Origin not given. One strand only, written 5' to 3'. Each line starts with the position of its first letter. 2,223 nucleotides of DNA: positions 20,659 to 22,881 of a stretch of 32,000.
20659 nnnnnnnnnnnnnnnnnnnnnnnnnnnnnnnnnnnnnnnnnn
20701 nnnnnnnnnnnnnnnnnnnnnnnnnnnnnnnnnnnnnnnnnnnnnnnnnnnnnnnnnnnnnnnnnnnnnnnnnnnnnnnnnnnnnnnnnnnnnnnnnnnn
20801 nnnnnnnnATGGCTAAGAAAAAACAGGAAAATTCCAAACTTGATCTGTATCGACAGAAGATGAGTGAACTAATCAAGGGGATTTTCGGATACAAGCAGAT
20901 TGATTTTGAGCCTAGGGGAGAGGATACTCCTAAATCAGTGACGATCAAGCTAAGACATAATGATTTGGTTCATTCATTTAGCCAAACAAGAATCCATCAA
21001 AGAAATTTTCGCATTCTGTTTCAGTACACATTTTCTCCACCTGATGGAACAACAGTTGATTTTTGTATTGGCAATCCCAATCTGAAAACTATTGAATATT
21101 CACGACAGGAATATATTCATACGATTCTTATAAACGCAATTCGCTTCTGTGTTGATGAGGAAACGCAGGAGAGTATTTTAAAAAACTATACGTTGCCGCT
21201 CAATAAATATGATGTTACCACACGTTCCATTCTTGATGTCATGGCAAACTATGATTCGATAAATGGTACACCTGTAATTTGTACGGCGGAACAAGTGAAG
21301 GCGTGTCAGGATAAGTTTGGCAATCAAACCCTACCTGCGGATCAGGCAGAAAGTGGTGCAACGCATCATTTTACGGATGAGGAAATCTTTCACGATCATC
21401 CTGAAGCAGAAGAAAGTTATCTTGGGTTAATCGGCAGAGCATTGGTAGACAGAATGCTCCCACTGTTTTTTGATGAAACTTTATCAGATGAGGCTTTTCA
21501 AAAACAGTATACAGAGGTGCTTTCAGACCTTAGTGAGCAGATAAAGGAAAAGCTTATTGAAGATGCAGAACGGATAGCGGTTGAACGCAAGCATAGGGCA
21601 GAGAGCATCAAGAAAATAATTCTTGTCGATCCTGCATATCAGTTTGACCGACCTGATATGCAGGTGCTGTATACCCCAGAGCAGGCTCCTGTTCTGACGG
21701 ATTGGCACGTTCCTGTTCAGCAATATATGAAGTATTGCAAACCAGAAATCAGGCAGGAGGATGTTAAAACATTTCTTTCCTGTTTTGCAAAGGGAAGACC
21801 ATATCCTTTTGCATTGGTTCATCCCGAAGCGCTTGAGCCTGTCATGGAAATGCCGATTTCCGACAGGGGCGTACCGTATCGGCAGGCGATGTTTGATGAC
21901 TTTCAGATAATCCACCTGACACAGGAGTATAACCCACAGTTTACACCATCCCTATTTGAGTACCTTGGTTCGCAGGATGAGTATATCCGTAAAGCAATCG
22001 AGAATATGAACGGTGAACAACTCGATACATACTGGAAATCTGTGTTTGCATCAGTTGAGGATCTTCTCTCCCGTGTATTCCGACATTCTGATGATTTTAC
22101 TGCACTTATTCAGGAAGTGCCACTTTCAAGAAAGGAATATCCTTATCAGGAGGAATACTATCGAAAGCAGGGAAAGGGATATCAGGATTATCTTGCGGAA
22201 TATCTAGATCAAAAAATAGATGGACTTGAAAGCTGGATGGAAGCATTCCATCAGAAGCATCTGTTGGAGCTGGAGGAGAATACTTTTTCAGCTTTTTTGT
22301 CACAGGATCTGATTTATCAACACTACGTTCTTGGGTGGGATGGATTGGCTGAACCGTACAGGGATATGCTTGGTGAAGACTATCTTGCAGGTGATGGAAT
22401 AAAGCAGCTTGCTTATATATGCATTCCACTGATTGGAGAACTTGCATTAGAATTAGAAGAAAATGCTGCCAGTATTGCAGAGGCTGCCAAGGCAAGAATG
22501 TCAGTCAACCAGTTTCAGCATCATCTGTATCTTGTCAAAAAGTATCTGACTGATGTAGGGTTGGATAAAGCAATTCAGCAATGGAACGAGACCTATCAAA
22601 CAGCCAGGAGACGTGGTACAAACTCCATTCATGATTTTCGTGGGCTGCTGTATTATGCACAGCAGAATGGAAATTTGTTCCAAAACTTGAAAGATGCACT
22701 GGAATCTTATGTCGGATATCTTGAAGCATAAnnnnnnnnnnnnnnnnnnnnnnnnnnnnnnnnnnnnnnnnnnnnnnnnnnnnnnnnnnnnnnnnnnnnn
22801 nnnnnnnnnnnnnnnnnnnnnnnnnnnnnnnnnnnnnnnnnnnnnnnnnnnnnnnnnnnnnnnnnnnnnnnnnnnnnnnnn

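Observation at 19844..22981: AT-rich, self-promoted two-gene cargo cassette (182 aa + 640 aa, no recognisable domains) interrupting the island backbone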

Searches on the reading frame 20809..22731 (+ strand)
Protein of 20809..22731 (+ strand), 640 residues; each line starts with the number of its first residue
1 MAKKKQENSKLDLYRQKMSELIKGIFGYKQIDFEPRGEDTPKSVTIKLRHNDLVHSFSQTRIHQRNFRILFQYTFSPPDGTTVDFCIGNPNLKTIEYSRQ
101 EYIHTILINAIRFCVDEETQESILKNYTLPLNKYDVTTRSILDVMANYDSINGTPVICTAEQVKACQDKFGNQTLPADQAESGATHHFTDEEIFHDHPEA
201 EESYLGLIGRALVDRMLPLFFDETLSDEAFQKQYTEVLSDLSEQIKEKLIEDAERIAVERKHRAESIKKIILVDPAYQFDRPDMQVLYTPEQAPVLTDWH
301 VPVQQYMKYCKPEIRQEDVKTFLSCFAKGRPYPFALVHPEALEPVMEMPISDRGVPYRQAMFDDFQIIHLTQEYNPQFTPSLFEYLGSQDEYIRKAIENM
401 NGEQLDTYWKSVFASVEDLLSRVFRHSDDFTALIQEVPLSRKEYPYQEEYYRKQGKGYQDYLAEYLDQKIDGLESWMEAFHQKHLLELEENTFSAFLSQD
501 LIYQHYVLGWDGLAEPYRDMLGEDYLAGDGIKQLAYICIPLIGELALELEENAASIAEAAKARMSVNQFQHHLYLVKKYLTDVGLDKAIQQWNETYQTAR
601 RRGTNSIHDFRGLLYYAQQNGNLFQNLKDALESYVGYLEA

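Call 6: search_protein_families(library=pfam, proteins=[window:20809-22731:+], max_evalue=0.1)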
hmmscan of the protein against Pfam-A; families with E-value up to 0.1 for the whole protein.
window:20809-22731:+ (640 aa): 2 families
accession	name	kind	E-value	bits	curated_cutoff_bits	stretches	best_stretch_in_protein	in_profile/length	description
PF05163.17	DinB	-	0.0037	17.7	23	1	381-478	7-101/165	DinB family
PF07159.17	CYRIA-B_Rac1-bd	-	0.015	14.9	23.1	1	381-437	35-89/301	CYRIA/CYRIB Rac1 binding domain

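Call 7: search_protein_families(library=padloc, proteins=[window:20809-22731:+], max_evalue=0.1)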
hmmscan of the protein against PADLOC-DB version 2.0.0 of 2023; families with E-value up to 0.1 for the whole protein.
window:20809-22731:+ (640 aa): 0 families

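Call 8: search_protein_families(library=phrogs, proteins=[window:20809-22731:+], max_evalue=0.1)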
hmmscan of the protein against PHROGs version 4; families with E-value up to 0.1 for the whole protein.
window:20809-22731:+ (640 aa): 1 family
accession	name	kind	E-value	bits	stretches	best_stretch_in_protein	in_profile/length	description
phrog_3816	-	other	0.07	13.7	0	200-283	46-136/203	DNA methyltransferase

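Call 9: find_homologous_proteins(query=window:20809-22728:+)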
Query window:20809-22728:+ (640 aa): 5 proteins with E <= 0.001 among 7066 candidates.
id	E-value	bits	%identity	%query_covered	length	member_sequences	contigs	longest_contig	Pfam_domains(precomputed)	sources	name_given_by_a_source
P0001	0.0e+0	1308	89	100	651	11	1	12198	-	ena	-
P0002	2.4e-293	992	68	100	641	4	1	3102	-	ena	-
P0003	9.8e-132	459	39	98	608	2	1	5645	-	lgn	-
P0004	1.6e-125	438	38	98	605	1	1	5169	-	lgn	-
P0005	7.0e-103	363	49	55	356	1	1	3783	-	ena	-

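Call 11: find_encoding_contigs(protein=P0001, flank=10000, max_places=6)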
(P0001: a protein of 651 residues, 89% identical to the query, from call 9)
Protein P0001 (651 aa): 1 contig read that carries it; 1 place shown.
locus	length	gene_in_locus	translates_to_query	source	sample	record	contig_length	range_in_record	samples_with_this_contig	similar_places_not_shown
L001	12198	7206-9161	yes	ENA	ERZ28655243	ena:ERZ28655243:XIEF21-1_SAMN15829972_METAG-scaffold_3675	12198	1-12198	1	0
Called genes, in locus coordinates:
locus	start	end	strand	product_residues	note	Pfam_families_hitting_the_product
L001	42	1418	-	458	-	PF00285:Citrate_synt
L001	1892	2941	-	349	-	PF14659:Phage_int_SAM_3 (weak), PF00589:Phage_integrase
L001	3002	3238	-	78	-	-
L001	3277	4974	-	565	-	PF00270:DEAD, PF04851:ResIII, PF18766:SWI2_SNF2 (weak), PF13401:AAA_22 (weak), PF00271:Helicase_C (weak)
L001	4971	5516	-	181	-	-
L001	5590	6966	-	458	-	PF19263:DUF5906 (weak)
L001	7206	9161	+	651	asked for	-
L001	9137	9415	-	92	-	-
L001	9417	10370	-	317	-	PF13522:GATase_6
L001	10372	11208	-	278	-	-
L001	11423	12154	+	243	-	PF19854:DUF6329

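Call 12: find_encoding_contigs(protein=P0003, flank=10000, max_places=6)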
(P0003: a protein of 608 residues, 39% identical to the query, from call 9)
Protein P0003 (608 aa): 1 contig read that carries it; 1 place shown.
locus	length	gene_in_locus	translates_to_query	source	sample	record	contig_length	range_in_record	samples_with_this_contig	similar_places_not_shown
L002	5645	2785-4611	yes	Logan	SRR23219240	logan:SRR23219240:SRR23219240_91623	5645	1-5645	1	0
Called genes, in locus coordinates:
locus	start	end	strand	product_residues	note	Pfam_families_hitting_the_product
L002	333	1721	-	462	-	PF19263:DUF5906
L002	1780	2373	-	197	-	-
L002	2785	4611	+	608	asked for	-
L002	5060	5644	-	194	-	?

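Call 16: find_encoding_contigs(protein=P0005, flank=10000, max_places=6)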
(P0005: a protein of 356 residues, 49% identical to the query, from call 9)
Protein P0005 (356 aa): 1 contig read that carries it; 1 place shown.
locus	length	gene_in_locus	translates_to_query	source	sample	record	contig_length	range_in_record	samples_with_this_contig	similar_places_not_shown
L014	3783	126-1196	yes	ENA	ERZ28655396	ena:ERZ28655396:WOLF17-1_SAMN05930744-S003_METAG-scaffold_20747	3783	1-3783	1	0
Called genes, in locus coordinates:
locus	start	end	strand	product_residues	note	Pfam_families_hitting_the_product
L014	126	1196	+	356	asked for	-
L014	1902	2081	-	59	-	PF12728:HTH_17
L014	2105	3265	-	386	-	PF10926:DUF2800, PF12705:PDDEXK_1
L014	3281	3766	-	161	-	-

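Call 19: find_homologous_proteins(query=A1, max_evalue=0.01)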
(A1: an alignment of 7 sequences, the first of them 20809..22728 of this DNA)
Query A1 (7 sequences) (640 aa, profile of the alignment): 7 proteins with E <= 0.01 among 8000 candidates.
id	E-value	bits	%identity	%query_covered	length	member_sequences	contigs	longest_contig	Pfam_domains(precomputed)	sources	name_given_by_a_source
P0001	0.0e+0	1061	89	100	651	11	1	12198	-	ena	-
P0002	0.0e+0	1035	68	100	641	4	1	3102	-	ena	-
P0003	1.3e-282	957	39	98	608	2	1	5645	-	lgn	-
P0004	2.5e-270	916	38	98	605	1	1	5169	-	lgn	-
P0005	3.9e-176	605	49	55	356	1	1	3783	-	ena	-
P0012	4.2e-128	447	88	45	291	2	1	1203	-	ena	-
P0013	1.3e-103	366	96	38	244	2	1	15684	-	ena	-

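Call 31: predict_structure(alignment_id=A2)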
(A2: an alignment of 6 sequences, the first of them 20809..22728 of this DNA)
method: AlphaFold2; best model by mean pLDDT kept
length: 640 residues; sequences in the alignment: 6
mean_pLDDT: 50.8   pTM: 0.36
mean pLDDT of the five models: 50.8, 50.2, 46.9, 43.0, 41.1
residues with pLDDT >= 90: 1; 70-90: 115; 50-70: 182; < 50: 342
segments of 3 or more residues with pLDDT < 50: 1-7, 24-43, 49-53, 73-80, 87-102, 130-132, 139-162, 170-186, 263-404, 436-448, 464-476, 478-480, 482-535, 604-610
pLDDT, mean of each block of 10 residues (from residue 1): 42 57 47 42 49 51 54 48 47 40 56 70 64 49 39 42 50 43 49 64 71 69 71 77 85 73 48 41 29 26 25 29 28 28 28 26 26 29 28 34 49 62 65 50 45 58 46 47 38 44 40 33 37 51 65 70 78 82 75 72 49 56 82 88
secondary structure, 60 per line:
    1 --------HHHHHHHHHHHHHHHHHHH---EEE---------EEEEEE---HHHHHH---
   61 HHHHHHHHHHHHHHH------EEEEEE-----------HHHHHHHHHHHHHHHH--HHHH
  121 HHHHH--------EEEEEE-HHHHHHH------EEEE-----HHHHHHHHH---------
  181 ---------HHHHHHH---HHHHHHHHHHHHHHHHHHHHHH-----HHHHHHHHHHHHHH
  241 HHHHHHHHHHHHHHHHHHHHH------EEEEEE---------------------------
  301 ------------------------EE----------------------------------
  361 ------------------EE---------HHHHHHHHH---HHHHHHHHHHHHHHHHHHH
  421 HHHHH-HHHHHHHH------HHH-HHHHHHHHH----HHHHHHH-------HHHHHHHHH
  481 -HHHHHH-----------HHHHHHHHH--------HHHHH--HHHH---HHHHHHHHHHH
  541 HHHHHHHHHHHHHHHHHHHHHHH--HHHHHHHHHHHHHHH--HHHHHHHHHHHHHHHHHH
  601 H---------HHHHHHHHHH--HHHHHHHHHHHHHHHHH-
elements in order (helices of 4 or more, strands of 3 or more residues): H9-27 E31-33 E43-48 H52-57 H61-75 E82-87 H99-114 H117-125 E134-139 H141-147 E154-157 H163-171 H190-196 H200-221 H227-261 E268-273 H390-398 H402-425 H427-434 H445-453 H458-464 H472-480 H482-487 H499-507 H516-520 H523-526 H530-563 H566-580 H583-601 H611-620 H623-639

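Call 33: search_protein_representatives(alignment_id=A2)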
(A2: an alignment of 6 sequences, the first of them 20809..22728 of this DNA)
Query: 6 sequences, 635 profile positions. Proteins with E-value up to 0.001 (for the whole library): 17; up to 1e-10: 15; up to 1e-30: 10. The best 17 are listed.
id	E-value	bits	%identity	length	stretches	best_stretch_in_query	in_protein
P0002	0.0e+00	1115.7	-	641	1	1-635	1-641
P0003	1.6e-296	1001.2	-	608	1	1-621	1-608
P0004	3.2e-283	957.3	-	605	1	8-635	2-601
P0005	4.9e-193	659.4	-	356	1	284-634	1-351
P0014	4.3e-172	590.2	-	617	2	107-515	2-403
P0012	9.8e-138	476.7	-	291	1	1-290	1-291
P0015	9.1e-125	433.8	-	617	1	10-634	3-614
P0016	2.5e-113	396.0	-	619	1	9-634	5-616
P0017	2.6e-112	392.7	-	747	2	337-634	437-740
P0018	4.8e-78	279.5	-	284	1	3-276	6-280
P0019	5.4e-29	117.4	-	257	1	168-374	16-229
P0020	1.4e-26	109.5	-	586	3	8-274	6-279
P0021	2.0e-24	102.4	-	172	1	4-173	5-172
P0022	3.2e-22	95.1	-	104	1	1-68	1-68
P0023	1.9e-20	89.2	-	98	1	386-470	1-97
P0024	4.1e-09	51.8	-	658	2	11-280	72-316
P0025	2.2e-04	36.2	-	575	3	14-237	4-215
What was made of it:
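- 20809..22731 (+): b640: a 640-aa acidic (pI 5.0), soluble protein that is largely helical in a low-confidence model. It has an N-terminal module (about 1-280) and a more conserved C-terminal module (about 284-640). Its function is unknown. Only 17 relatives were found among 1.84 billion representative proteins (call 33).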

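Call 40: fold_search(model_id=the predicted structure, library=pdb)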
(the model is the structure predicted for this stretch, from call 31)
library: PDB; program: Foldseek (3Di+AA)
matches with E <= 10: 271; with E <= 0.001: 0
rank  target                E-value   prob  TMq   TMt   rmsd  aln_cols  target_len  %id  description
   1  9mg8_B                3.4e-02  0.72  0.12  0.18  21.0       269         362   15  Crystal Structure of b-iTHR-110 (released 2025-12-17)
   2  6z0c_C                1.9e-01  0.20  0.07  0.18  21.0       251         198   15  Structure of in silico modelled artificial Maquette-3 protein (released 2021-03-17)
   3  6z0c_A                3.0e-01  0.16  0.08  0.17  21.4       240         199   14  Structure of in silico modelled artificial Maquette-3 protein (released 2021-03-17)
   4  6z0c_B                3.3e-01  0.15  0.07  0.18  20.7       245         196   14  Structure of in silico modelled artificial Maquette-3 protein (released 2021-03-17)
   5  5vjs                  4.6e-01  0.23  0.11  0.24  18.4       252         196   14  De Novo Photosynthetic Reaction Center Protein Equipped with Heme B, a synthetic Zn porphyrin, and Zn(II) cations (released 2018-04-25)
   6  6h2f_A                4.8e-01  0.08  0.07  0.11  28.5       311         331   10  Structure of the pre-pore AhlB of the tripartite alpha-pore forming toxin, AHL, from Aeromonas hydrophila. (released 2019-07-10)
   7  5jr9_C                5.3e-01  0.25  0.09  0.26  18.9       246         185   13  Crystal structure of apo-NeC3PO (released 2016-09-28)
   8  5cwm                  5.3e-01  0.16  0.09  0.21  21.5       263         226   13  Crystal structure of de novo designed helical repeat protein DHR64 (released 2015-12-16)
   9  8qae_A                6.9e-01  0.23  0.14  0.28  15.9       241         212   16  X-ray crystal structure of a de novo designed single-chain antiparallel 6-helix alpha-helical barrel, sc-apCC-6-SLLA (released 2024-07-03)
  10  5jr9_B                6.9e-01  0.14  0.08  0.21  19.3       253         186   14  Crystal structure of apo-NeC3PO (released 2016-09-28)
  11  6h2f_C                6.9e-01  0.08  0.07  0.11  24.4       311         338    9  Structure of the pre-pore AhlB of the tripartite alpha-pore forming toxin, AHL, from Aeromonas hydrophila. (released 2019-07-10)
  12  6zzh_AAA              7.6e-01  0.06  0.06  0.10  21.4       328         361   10  Structure of soluble SmhB crystal form 2 of the tripartite alpha-pore forming toxin, Smh, from Serratia marcescens. (released 2021-03-31)
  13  8fit_C                7.9e-01  0.08  0.08  0.17  21.3       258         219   15  Multi-state design of two-state switchable hinge proteins (released 2023-08-16)
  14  6grj_H                7.9e-01  0.08  0.08  0.12  35.5       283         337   12  Structure of the AhlB pore of the tripartite alpha-pore forming toxin, AHL, from Aeromonas hydrophila. (released 2019-07-03)
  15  5vju                  8.3e-01  0.18  0.11  0.24  18.5       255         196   12  De Novo Photosynthetic Reaction Center Protein Variant Equipped with His-Tyr H-bond, Heme B, and Cd(II) ions (released 2018-04-25)
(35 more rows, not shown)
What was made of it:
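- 20809..22731 (+): The AF2 model is poor (pLDDT 50.8), so the Foldseek search is uninformative (calls 31, 40).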

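Call 42: search_solved_structures(query=A5, max_evalue=10)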
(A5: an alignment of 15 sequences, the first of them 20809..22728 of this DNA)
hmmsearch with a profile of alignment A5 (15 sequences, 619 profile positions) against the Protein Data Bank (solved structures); distinct sequences matched with E-value up to 10: 2.
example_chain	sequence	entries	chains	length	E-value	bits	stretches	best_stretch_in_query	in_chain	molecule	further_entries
5tug_A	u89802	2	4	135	0.26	12.9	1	331-371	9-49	Flagellar biosynthesis protein FlaG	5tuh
6pbk_A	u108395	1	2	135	0.26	12.9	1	331-371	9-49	Saci FlaG soluble domain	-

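Call 43: search_protein_families(library=pfam, alignment_id=A5, max_evalue=0.1)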
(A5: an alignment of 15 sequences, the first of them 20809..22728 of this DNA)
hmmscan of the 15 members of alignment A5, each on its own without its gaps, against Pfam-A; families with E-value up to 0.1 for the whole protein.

A. member 1, window:20809-22728:+ (640 aa): 2 families
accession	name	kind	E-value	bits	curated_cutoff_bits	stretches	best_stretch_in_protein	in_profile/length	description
PF05163.17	DinB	-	0.0037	17.7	23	1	381-478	7-101/165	DinB family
PF07159.17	CYRIA-B_Rac1-bd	-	0.015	14.9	23.1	1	381-437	35-89/301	CYRIA/CYRIB Rac1 binding domain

B. families by the number of members that match (of 15 scanned): 12 families
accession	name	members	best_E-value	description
PF05163.17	DinB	2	0.0037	DinB family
PF07159.17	CYRIA-B_Rac1-bd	2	0.015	CYRIA/CYRIB Rac1 binding domain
PF19068.5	DUF5764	2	0.016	Family of unknown function (DUF5764)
PF01501.26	Glyco_transf_8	1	0.007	Glycosyl transferase family 8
PF04255.20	DUF433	1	0.014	Protein of unknown function (DUF433)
PF25233.1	DUF7849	1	0.03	Domain of unknown function (DUF7849)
PF04768.19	NAT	1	0.032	NAT, N-acetyltransferase, of N-acetylglutamate synthase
PF09162.16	Tap-RNA_bind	1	0.049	Tap, RNA-binding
PF13623.11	SurA_N_2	1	0.051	SurA-like N-terminal domain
PF12579.13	DUF3755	1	0.059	Protein of unknown function (DUF3755)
PF00790.25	VHS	1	0.074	VHS domain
PF18166.6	pP_pnuc_2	1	0.081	Predicted pPIWI-associating nuclease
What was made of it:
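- No AEP, Toprim, Rep or relaxase signature is detected (calls 6, 42, 43).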

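Call 64: search_dna_similar(query=window:20809-22728:+, collection=phages, mode=protein, max_evalue=0.01)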
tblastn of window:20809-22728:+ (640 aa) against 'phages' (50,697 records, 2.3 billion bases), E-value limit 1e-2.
No match.

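Call 76: search_protein_families(library=pfam, proteins=[L001:4974-5516:-, L002:1783-2373:-], max_evalue=0.5)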
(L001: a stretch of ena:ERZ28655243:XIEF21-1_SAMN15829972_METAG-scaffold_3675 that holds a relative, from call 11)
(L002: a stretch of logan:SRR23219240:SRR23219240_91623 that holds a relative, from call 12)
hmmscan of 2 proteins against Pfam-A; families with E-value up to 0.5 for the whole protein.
L001:4974-5516:- (181 aa): 2 families
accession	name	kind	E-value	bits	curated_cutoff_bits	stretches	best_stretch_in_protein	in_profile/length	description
PF12408.13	DUF3666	-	0.24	11.1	25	1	61-75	3-17/47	Ribose-5-phosphate isomerase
PF04632.18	FUSC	-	0.24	10.4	30.9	1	70-138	517-583/660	Fusaric acid resistance protein family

L002:1783-2373:- (197 aa): 0 families

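Call 80: find_encoding_contigs(protein=P0015, flank=8000, max_places=3)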
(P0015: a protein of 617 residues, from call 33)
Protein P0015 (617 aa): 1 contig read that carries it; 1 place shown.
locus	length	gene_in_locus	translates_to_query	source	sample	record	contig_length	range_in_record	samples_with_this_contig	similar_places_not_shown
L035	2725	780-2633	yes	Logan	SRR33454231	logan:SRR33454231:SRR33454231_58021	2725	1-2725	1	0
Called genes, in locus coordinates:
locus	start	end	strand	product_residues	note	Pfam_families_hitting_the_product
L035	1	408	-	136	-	?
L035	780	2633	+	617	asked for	-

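Call 81: find_encoding_contigs(protein=P0024, flank=8000, max_places=3)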
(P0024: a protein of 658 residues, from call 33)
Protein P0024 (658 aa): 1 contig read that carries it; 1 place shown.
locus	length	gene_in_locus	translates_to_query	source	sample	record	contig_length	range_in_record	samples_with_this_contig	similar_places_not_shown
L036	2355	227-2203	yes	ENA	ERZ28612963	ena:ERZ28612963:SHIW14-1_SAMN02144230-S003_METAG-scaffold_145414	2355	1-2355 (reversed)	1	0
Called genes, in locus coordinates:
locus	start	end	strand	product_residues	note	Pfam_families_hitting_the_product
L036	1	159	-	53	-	?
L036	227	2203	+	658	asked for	-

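Call 82: search_protein_families(library=ncbifam, proteins=[window:20809-22728:+], max_evalue=0.1)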
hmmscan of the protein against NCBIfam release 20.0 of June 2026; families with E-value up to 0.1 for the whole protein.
window:20809-22728:+ (640 aa): 0 families
